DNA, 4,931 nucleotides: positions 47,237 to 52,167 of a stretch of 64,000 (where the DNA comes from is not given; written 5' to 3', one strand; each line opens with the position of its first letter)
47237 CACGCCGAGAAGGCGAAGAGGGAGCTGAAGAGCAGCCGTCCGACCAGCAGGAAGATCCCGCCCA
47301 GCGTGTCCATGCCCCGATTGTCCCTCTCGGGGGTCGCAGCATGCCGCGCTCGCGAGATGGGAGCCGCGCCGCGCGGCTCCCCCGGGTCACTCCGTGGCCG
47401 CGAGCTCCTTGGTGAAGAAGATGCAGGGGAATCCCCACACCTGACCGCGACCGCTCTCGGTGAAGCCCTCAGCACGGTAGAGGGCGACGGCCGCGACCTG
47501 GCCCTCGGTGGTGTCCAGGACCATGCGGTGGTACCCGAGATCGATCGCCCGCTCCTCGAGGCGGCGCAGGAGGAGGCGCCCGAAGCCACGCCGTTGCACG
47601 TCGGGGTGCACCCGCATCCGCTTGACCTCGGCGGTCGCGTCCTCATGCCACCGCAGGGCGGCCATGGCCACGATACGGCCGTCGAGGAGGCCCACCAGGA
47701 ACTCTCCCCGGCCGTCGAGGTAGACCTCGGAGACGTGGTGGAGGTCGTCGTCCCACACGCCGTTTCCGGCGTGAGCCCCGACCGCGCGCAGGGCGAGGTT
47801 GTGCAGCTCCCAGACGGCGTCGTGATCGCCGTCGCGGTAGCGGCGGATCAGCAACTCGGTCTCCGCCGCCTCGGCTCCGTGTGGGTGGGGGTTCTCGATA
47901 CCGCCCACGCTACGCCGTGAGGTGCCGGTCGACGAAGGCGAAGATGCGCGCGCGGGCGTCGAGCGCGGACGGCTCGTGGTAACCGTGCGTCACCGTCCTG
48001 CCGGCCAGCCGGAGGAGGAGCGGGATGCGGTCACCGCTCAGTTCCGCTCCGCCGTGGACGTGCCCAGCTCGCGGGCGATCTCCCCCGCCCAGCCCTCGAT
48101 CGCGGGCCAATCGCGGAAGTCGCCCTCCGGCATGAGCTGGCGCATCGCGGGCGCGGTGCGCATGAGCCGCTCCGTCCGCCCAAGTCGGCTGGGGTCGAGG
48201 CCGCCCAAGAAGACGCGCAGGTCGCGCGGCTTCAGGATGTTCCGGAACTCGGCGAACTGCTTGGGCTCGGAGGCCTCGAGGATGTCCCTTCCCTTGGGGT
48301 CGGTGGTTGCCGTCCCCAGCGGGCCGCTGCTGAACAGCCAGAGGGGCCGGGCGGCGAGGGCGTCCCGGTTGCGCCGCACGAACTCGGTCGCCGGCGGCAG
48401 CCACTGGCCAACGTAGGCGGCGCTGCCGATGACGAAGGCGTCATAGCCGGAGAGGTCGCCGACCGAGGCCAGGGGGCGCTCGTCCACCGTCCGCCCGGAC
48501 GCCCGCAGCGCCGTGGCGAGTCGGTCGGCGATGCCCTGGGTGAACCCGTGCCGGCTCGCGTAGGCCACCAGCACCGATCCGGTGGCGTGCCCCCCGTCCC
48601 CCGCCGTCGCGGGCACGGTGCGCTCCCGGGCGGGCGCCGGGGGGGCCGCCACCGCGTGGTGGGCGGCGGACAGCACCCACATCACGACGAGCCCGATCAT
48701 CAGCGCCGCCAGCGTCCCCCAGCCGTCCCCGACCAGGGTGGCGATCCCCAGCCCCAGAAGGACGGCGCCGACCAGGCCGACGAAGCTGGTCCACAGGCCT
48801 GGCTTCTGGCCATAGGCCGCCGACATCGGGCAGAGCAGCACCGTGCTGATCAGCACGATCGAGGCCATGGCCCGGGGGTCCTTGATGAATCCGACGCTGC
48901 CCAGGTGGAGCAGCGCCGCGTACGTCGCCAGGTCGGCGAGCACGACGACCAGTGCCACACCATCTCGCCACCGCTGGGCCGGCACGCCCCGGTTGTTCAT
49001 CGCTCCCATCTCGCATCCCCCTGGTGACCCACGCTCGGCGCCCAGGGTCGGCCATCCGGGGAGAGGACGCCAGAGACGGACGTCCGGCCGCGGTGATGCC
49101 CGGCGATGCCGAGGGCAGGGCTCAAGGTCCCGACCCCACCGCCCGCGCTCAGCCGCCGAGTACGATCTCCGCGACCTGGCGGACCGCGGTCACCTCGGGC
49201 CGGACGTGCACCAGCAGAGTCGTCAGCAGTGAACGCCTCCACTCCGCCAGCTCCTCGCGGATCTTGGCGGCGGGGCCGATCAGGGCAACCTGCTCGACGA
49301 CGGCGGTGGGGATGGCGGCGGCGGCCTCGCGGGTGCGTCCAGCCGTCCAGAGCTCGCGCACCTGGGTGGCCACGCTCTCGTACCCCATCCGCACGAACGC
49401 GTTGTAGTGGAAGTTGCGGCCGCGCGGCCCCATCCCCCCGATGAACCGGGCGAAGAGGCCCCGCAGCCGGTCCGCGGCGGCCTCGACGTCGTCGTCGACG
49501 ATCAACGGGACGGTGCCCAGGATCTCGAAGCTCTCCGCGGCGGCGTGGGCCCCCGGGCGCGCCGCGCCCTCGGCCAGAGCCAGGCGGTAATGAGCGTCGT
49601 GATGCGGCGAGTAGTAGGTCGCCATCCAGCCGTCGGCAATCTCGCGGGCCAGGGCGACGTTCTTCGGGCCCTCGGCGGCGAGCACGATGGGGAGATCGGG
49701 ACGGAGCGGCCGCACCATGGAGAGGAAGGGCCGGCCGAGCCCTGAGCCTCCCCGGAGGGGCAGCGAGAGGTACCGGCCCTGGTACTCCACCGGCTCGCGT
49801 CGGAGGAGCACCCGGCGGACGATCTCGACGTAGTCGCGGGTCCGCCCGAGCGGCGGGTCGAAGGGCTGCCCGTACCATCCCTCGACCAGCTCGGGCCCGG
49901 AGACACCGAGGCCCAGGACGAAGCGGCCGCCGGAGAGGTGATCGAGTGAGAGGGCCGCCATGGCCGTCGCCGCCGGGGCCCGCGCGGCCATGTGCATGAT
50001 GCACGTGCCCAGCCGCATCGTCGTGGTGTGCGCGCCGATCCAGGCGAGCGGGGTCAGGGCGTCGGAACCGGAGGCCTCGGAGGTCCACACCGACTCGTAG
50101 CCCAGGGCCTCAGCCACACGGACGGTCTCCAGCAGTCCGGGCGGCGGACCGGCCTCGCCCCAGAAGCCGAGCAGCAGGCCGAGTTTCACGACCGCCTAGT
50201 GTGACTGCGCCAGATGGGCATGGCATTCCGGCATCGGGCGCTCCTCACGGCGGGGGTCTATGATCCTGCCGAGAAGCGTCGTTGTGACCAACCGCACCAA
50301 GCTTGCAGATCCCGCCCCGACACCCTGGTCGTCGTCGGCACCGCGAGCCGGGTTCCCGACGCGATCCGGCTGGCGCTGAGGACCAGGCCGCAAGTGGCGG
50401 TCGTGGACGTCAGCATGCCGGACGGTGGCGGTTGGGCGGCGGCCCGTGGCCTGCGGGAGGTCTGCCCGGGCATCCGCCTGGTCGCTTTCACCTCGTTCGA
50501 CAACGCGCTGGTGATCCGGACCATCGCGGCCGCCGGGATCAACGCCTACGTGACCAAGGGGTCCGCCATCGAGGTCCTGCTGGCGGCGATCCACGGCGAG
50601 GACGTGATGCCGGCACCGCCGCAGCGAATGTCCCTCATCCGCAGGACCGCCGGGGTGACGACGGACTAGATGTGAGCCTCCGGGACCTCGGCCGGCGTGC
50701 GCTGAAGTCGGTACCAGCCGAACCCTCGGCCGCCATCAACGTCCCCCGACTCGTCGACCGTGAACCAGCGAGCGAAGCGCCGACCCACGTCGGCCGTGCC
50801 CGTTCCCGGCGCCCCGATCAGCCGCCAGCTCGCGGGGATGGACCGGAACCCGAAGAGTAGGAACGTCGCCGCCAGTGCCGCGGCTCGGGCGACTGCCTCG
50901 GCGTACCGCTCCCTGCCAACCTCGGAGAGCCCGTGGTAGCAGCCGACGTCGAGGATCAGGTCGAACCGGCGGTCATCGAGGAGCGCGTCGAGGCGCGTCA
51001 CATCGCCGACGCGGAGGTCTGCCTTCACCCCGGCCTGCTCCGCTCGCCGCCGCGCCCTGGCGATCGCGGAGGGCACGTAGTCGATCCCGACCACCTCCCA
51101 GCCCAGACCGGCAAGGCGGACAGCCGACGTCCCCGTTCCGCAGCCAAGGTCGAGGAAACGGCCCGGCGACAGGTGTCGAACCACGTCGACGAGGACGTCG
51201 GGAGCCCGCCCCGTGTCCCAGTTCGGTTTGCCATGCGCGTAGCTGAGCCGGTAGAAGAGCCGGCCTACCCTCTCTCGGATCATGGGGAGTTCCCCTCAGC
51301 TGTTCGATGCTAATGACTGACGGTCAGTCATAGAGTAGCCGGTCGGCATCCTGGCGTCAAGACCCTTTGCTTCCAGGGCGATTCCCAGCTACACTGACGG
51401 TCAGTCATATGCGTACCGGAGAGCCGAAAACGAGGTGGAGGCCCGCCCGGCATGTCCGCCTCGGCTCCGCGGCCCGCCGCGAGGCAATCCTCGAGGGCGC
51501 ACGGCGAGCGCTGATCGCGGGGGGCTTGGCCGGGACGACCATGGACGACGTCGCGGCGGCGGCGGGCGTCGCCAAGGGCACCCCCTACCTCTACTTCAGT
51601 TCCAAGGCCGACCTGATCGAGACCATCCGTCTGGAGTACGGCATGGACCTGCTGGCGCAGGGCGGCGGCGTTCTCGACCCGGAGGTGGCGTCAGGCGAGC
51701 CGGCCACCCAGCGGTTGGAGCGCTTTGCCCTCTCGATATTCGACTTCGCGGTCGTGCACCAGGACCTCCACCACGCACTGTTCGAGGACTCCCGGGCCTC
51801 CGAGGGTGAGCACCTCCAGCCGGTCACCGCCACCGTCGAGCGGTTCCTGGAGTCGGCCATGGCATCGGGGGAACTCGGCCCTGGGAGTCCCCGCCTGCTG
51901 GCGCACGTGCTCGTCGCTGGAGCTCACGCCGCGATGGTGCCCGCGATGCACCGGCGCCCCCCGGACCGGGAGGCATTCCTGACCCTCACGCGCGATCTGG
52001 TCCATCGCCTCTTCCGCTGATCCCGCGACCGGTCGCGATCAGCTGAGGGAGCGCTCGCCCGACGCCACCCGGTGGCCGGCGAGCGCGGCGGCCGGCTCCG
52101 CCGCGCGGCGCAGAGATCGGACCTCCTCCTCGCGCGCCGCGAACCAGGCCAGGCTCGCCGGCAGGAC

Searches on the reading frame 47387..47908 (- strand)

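Call 41: search_protein_families(library=pfam, proteins=[window:47387-47908:-], max_evalue=0.001)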
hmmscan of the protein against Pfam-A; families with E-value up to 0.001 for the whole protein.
window:47387-47908:- (173 aa): 5 families
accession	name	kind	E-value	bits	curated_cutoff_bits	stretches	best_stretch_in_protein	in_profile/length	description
PF00583.31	Acetyltransf_1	-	3e-18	66.6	20.7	1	57-149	21-116/116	Acetyltransferase (GNAT) family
PF13508.13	Acetyltransf_7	-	1.1e-13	51.8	27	1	68-151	3-84/84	Acetyltransferase (GNAT) domain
PF08445.16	FR47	-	7e-09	36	22.1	1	72-152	2-80/86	FR47-like protein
PF13673.13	Acetyltransf_10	-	1.5e-08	35.1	23.6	1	64-156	27-114/128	Acetyltransferase (GNAT) domain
PF23209.2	IDM1_C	-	0.00039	21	33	1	76-135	41-100/140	Increased DNA methylation 1, C-terminal domain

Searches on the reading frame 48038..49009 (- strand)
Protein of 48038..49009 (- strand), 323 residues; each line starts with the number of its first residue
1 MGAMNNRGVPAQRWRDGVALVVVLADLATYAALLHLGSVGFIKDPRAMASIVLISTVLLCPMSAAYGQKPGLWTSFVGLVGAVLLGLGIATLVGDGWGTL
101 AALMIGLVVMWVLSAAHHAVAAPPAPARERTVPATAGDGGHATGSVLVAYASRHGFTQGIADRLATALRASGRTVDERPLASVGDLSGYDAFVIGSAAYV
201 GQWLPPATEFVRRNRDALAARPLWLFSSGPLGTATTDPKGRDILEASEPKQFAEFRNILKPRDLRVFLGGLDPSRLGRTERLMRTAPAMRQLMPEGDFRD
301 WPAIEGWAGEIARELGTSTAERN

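Call 41: search_protein_families(library=pfam, proteins=[window:48038-49009:-], max_evalue=0.001)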
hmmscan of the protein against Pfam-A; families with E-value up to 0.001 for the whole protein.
window:48038-49009:- (323 aa): 1 family
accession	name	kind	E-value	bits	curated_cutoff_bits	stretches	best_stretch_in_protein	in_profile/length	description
PF12724.12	Flavodoxin_5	-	2.6e-21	76.9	27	1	147-283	1-130/145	Flavodoxin domain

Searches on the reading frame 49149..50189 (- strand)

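Call 41: search_protein_families(library=pfam, proteins=[window:49149-50189:-], max_evalue=0.001)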
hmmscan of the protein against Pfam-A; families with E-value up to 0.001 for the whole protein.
window:49149-50189:- (346 aa): 1 family
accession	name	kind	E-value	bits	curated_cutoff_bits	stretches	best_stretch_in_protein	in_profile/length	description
PF00296.26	Bac_luciferase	-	9.3e-67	226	27.9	1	16-323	22-313/314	Luciferase-like monooxygenase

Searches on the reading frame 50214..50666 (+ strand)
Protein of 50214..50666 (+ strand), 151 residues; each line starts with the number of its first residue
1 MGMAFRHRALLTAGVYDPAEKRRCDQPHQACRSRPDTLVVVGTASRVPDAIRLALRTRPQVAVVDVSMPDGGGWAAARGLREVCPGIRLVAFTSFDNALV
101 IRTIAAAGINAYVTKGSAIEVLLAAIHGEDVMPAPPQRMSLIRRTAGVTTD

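Call 44: search_protein_families(library=pfam, proteins=[window:50214-50666:+], max_evalue=0.0001)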
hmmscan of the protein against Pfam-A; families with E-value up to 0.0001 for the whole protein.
window:50214-50666:+ (151 aa): 1 family
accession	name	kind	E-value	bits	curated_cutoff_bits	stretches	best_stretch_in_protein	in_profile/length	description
PF00072.30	Response_reg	-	2e-10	41.3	30.2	1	38-126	23-110/111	Response regulator receiver domain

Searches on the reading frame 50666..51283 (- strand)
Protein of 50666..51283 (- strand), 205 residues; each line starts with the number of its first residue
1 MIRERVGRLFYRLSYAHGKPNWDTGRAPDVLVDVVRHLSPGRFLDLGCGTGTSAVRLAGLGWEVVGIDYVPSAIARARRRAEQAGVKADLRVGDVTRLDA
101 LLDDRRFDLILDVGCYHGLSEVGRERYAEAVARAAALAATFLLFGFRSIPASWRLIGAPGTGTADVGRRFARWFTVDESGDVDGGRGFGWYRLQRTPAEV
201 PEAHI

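Call 44: search_protein_families(library=pfam, proteins=[window:50666-51283:-], max_evalue=0.0001)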
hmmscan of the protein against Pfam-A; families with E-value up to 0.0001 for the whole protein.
window:50666-51283:- (205 aa): 8 families
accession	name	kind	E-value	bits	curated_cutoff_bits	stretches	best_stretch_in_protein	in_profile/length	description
PF13649.12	Methyltransf_25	-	1.7e-17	64.3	27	1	44-134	2-92/97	Methyltransferase domain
PF13847.12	Methyltransf_31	-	3.2e-15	56.5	27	1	42-113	6-81/145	Methyltransferase domain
PF08241.18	Methyltransf_11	-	6.3e-13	49.6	21.2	1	44-121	1-75/95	Methyltransferase domain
PF08242.18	Methyltransf_12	-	2.6e-11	44.5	30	1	44-125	1-79/98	Methyltransferase domain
PF13489.12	Methyltransf_23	-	3.1e-08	34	27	1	37-110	20-85/164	Methyltransferase domain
PF03848.20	TehB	-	8.2e-08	32.3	20.4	1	29-112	20-101/193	Tellurite resistance protein TehB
PF05724.17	TPMT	-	3.8e-06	27.2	26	1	15-138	10-148/218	Thiopurine S-methyltransferase (TPMT)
PF05175.20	MTS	-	1.5e-05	25.2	23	1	28-111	20-103/170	Methyltransferase small domain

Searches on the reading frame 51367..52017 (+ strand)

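Call 44: search_protein_families(library=pfam, proteins=[window:51367-52017:+], max_evalue=0.0001)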
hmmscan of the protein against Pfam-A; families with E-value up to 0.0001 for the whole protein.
window:51367-52017:+ (217 aa): 1 family
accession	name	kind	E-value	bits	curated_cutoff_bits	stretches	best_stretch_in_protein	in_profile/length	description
PF00440.29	TetR_N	-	1.9e-14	53.6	24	1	41-85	1-45/47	Bacterial regulatory proteins, tetR family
